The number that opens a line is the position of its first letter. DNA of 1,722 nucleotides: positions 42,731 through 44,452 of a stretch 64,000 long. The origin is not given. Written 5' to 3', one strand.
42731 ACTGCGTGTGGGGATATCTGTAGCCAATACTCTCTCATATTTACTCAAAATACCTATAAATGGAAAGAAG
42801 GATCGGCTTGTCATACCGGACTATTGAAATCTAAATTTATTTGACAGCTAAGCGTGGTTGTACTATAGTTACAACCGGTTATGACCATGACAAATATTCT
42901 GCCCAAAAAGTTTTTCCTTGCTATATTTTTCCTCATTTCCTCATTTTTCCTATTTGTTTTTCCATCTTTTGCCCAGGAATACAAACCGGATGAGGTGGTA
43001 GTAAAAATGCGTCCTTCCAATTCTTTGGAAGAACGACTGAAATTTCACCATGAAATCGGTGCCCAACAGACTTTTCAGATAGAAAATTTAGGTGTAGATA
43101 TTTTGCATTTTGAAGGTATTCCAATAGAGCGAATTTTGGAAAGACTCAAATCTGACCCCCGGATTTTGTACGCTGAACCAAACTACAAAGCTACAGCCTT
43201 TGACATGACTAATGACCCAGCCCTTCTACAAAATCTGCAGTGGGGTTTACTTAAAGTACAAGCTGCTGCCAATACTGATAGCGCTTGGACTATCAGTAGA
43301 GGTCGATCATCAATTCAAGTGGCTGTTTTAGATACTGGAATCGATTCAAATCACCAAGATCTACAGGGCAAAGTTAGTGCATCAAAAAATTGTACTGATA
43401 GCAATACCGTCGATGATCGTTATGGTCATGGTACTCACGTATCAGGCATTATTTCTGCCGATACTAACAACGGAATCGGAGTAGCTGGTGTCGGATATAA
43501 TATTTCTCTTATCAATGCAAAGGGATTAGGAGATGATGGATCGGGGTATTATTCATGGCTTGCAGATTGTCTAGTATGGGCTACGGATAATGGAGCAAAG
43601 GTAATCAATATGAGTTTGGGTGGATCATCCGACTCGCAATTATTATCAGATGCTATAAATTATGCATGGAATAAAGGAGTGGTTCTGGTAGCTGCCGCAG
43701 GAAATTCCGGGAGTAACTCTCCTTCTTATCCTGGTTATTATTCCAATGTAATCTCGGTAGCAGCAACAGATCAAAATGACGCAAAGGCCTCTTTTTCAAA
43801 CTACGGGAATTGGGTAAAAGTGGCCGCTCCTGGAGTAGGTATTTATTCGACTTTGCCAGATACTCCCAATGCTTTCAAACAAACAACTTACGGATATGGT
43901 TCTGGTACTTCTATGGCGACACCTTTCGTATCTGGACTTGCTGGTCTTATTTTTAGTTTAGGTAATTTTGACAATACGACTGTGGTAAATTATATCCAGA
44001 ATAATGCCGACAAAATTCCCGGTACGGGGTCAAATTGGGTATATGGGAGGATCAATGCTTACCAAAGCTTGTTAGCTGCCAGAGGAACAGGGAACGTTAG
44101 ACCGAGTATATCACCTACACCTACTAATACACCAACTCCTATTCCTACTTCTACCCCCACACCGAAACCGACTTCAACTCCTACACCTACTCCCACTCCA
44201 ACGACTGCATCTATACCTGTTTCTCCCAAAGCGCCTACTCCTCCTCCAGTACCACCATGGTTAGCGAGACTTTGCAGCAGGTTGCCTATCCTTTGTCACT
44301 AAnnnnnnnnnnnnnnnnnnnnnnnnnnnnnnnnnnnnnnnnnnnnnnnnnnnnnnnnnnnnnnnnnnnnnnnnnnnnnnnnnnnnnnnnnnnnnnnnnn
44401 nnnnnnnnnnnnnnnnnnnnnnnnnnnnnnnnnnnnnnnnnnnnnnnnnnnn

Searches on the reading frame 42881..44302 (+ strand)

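Call 21: search_protein_families(library=ncbifam, proteins=[window:42881-44302:+], max_evalue=0.01)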
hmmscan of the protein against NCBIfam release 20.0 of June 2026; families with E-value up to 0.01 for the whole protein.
window:42881-44302:+ (473 aa): 7 families
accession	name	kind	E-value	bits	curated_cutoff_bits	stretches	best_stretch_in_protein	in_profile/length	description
TIGR03921.1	T7SS_mycosin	equivalog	8.9e-58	196.1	278.75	1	131-433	2-319/353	type VII secretion-associated serine protease mycosin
NF033595.1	denti_PrtP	equivalog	3e-42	145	300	2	242-397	342-502/606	dentilisin complex serine proteinase subunit PrtP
NF049966.1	QH_SP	equivalog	7e-22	77.9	165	1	146-376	1-211/219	subtilisin-like serine protease QhpE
TIGR03895.1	protease_PatA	subfamily_domain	3.6e-18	65.6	421.05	1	183-361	1-180/606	PatA/PatG family cyanobactin maturation protease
NF042956.1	IteS_antiphage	equivalog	0.00012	20.6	900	1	144-249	256-361/747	S8 family anti-phage peptidase IteS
NF040809.1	germ_prot_CspBA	exception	0.00019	19.2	1250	0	172-278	713-826/1099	bifunctional germination protease/germinant receptor pseudoprotease CspBA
NF040553.1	SGO_0316_fam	subfamily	0.00063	17.5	1400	1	176-279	353-467/1486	SGO_0316/SGO_0317 family LPXTG-anchored serine peptidase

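Call 38: search_protein_families(library=pfam, proteins=[window:42881-44302:+], max_evalue=0.01)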
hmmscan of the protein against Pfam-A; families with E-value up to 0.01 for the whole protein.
window:42881-44302:+ (473 aa): 2 families
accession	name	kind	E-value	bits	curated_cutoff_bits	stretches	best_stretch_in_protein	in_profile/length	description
PF00082.27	Peptidase_S8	-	7.3e-53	180.2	21.8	1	144-389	3-286/288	Subtilase family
PF22148.1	Fervidolysin_NPro-like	-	7.7e-11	42.7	21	1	31-101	12-81/81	Fervidolysin N-terminal prodomain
